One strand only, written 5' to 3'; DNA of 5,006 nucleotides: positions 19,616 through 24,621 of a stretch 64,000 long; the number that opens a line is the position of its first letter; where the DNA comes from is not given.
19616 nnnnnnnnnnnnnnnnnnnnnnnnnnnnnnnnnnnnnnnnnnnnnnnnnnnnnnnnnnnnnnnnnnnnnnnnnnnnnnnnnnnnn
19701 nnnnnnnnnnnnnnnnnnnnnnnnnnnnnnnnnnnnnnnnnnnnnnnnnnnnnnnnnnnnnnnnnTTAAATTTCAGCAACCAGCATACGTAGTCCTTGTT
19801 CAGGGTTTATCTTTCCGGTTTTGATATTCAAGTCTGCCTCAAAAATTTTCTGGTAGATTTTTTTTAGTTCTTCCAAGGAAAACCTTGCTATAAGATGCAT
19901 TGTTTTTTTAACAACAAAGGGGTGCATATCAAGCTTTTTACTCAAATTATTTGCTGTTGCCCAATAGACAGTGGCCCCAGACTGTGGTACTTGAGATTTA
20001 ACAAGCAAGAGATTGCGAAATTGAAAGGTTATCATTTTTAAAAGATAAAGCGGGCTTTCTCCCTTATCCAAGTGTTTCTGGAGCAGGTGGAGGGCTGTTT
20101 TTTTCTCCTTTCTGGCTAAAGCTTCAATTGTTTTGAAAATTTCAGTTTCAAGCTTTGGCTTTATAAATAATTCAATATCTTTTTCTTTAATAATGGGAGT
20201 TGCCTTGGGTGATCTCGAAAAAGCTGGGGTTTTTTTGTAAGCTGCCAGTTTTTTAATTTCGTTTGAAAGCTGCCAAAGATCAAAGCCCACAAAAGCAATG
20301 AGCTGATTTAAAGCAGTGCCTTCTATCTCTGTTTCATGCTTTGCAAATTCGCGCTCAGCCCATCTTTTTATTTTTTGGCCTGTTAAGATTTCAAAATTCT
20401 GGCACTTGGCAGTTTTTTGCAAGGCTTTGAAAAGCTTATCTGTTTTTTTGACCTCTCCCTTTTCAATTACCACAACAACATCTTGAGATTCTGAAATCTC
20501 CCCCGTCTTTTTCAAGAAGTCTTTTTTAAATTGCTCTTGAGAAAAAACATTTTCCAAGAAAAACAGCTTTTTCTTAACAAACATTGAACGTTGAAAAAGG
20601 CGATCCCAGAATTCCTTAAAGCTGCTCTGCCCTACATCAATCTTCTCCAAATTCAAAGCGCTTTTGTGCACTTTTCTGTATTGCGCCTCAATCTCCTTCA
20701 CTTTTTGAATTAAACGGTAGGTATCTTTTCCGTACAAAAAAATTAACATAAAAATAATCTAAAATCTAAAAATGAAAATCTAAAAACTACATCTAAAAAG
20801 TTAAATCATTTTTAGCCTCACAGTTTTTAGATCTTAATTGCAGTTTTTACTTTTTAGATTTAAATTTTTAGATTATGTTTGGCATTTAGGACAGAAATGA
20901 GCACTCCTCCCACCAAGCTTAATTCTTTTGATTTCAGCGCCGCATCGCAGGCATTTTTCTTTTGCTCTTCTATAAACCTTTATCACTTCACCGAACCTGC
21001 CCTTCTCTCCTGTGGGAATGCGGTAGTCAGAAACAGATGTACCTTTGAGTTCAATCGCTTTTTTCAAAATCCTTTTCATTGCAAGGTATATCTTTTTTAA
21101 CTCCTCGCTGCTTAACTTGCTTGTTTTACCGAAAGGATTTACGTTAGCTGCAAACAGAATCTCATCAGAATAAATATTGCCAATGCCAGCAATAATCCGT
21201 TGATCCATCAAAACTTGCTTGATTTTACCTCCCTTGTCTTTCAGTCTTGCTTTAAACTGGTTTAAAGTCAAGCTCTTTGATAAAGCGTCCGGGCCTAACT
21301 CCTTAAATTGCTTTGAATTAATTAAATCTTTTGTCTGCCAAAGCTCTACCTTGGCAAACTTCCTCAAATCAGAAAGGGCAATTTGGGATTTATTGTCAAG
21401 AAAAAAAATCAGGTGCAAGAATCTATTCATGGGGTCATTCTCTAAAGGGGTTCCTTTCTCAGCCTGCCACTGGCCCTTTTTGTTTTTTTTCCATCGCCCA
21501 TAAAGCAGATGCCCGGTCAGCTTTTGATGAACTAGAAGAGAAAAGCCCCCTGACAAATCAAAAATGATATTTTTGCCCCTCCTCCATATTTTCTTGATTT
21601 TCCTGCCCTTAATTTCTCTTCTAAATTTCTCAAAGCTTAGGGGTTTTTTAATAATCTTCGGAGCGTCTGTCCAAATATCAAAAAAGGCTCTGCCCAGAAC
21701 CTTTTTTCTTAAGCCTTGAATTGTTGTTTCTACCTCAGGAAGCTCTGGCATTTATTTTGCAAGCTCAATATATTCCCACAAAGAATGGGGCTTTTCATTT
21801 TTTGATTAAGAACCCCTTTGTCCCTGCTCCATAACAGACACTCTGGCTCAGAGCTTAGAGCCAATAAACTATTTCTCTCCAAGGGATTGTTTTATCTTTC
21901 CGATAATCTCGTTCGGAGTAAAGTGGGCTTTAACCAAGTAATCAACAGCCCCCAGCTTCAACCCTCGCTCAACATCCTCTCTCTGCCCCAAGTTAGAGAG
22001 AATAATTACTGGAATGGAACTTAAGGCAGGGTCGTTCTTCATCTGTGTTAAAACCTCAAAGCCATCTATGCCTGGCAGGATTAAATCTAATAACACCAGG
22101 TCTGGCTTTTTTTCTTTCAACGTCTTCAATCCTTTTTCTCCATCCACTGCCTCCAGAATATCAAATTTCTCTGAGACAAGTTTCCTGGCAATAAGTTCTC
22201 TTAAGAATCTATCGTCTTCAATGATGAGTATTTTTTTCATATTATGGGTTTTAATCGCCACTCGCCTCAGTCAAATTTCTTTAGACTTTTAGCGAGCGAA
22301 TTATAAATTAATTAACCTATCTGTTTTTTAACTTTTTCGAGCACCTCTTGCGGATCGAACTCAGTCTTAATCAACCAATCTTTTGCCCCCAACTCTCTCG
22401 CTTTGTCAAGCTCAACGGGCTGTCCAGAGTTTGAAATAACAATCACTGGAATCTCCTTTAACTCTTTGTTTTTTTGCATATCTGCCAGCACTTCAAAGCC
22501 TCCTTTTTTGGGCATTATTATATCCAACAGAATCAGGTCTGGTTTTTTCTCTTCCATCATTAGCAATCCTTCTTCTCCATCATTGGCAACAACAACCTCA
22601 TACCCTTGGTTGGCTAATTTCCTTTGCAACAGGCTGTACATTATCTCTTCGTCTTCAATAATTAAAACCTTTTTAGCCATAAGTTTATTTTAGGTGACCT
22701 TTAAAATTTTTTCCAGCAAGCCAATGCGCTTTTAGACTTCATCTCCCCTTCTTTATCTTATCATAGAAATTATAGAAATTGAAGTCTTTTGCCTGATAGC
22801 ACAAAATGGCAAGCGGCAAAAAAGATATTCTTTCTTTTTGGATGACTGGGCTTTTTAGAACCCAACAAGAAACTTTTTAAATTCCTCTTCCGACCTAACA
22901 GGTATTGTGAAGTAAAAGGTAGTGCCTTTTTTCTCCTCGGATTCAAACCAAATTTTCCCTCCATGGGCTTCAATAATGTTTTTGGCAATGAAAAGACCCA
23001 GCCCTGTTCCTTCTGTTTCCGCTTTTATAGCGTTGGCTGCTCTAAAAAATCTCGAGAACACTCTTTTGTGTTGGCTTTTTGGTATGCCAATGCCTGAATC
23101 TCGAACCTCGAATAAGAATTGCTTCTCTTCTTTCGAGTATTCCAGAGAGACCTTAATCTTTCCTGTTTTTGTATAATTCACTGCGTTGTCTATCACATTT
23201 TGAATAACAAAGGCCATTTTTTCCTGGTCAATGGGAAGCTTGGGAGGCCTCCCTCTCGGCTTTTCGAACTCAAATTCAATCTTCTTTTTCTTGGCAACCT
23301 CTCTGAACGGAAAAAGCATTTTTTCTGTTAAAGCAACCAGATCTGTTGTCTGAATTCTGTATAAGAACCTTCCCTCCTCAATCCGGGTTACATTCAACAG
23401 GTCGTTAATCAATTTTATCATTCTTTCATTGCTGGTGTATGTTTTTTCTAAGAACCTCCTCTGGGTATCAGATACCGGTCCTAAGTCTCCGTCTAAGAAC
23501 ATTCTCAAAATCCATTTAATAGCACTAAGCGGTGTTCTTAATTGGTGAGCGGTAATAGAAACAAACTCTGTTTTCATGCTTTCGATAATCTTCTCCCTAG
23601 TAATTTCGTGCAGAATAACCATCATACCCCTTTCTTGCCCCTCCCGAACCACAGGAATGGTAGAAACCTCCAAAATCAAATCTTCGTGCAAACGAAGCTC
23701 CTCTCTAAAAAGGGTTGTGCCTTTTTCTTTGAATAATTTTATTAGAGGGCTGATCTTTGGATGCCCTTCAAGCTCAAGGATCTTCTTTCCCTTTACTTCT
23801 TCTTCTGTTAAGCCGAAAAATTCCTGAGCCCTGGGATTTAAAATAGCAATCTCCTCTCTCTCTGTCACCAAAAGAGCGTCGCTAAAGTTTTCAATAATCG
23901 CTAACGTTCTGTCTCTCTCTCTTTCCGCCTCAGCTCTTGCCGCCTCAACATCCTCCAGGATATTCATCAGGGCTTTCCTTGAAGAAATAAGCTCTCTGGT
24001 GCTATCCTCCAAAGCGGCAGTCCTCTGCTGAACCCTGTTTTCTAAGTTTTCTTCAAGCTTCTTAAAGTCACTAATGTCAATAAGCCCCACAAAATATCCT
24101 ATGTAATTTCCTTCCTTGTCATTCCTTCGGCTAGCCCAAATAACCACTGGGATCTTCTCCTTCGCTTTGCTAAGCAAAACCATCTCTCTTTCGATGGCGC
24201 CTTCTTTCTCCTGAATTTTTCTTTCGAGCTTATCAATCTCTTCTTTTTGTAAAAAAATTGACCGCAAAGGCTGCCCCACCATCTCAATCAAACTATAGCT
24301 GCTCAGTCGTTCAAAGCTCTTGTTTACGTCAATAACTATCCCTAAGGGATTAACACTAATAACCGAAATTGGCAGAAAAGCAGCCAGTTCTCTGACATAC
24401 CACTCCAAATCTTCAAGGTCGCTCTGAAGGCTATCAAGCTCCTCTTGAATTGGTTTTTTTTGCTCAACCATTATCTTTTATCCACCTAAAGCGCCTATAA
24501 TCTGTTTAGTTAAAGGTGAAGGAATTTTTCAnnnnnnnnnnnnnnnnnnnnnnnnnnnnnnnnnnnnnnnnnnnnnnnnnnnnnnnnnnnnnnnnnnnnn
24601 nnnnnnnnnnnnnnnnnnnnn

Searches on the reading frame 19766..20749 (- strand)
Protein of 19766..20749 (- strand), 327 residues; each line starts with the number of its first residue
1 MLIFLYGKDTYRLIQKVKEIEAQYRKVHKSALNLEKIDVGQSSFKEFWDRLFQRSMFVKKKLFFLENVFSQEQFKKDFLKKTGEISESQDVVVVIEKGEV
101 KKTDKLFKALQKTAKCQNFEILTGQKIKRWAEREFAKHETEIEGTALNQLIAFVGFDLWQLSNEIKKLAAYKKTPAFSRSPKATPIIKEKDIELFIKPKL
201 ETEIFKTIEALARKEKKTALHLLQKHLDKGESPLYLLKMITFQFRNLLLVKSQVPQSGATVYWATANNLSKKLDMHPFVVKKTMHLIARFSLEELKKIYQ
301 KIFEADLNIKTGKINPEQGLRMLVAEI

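Call 76: search_protein_families(library=pfam, proteins=[window:19766-20749:-], max_evalue=0.0001)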
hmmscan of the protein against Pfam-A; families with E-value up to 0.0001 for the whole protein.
window:19766-20749:- (327 aa): 1 family
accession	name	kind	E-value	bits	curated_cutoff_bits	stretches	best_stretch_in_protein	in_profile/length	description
PF21694.2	DNA_pol3_delta_C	-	1.3e-24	86.9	27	1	201-326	1-120/121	DNA polymerase III delta subunit, C-terminal domain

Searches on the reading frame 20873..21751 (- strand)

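Call 76: search_protein_families(library=pfam, proteins=[window:20873-21751:-], max_evalue=0.0001)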
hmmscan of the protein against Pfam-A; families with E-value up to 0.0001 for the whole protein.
window:20873-21751:- (292 aa): 4 families
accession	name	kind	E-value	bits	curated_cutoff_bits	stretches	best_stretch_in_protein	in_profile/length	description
PF06831.19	H2TH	-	8.3e-27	93.5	34.7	1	152-242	1-91/93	Formamidopyrimidine-DNA glycosylase H2TH domain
PF01149.29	Fapy_DNA_glyco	-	2.7e-26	92.9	25.5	1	1-135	1-117/117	Formamidopyrimidine-DNA glycosylase N-terminal domain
PF06827.20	zf-FPG_IleRS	-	4.5e-11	42.8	21.3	1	265-291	2-28/30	Zinc finger found in FPG and IleRS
PF05833.16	NFACT_N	-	7.2e-05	22.2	31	0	162-234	175-245/456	NFACT N-terminal and middle domains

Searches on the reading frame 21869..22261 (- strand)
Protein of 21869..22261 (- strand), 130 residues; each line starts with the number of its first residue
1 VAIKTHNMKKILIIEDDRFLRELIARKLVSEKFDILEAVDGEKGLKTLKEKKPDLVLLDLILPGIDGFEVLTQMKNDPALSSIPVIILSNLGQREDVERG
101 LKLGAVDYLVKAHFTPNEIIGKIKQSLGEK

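Call 77: search_protein_families(library=pfam, proteins=[window:21869-22261:-], max_evalue=0.0001)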
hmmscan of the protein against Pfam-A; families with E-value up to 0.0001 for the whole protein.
window:21869-22261:- (130 aa): 1 family
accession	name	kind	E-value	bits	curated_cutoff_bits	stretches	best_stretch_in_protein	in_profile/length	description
PF00072.30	Response_reg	-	3.2e-26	92.1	30.2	1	11-123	1-110/111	Response regulator receiver domain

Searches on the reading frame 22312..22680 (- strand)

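Call 77: search_protein_families(library=pfam, proteins=[window:22312-22680:-], max_evalue=0.0001)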
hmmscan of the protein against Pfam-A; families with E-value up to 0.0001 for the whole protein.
window:22312-22680:- (122 aa): 1 family
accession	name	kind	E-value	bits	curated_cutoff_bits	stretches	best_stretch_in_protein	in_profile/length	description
PF00072.30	Response_reg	-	3.6e-24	85.5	30.2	1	5-117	1-110/111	Response regulator receiver domain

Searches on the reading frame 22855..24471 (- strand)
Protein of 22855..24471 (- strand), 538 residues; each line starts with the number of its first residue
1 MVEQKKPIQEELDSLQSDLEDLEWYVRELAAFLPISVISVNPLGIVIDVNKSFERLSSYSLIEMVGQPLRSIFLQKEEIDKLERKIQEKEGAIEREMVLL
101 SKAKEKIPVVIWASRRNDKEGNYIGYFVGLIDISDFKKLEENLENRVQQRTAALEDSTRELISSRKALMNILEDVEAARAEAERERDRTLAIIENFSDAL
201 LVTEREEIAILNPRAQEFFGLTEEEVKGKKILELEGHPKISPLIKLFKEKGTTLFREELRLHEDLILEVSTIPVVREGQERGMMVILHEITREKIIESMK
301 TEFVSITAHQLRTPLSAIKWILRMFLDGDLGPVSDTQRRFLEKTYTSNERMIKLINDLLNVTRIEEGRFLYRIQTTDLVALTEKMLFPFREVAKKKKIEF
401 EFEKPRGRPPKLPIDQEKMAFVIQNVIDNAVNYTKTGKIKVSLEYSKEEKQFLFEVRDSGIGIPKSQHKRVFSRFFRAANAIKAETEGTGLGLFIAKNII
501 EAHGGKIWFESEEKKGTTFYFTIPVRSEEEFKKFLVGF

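Call 11: search_protein_families(library=pfam, proteins=[window:22855-24471:-], max_evalue=0.001)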
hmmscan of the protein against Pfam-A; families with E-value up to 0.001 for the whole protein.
window:22855-24471:- (538 aa): 8 families
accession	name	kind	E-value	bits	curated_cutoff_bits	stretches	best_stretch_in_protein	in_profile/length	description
PF02518.31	HATPase_c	-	2.3e-31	109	26.4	1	415-526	2-110/111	Histidine kinase-, DNA gyrase B-, and HSP90-like ATPase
PF13426.13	PAS_9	-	4.9e-19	69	27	2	36-135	3-103/103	PAS domain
PF00989.32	PAS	-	1.9e-17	63.7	22.6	2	191-290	5-113/113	PAS fold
PF00512.31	HisKA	-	1.8e-15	57.2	26.9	1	299-367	1-66/66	His Kinase A (phospho-acceptor) domain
PF08448.16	PAS_4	-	4.9e-13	49.7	23.1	2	195-294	3-109/110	PAS fold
PF13188.13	PAS_8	-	5.6e-06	26.5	21.8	0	191-232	5-44/65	PAS domain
PF13581.12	HATPase_c_2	-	1.6e-05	25.3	27.4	0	426-503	39-112/127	Histidine kinase-like ATPase domain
PF14501.12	HATPase_c_5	-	0.00018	21.8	22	1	416-515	3-94/102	GHKL domain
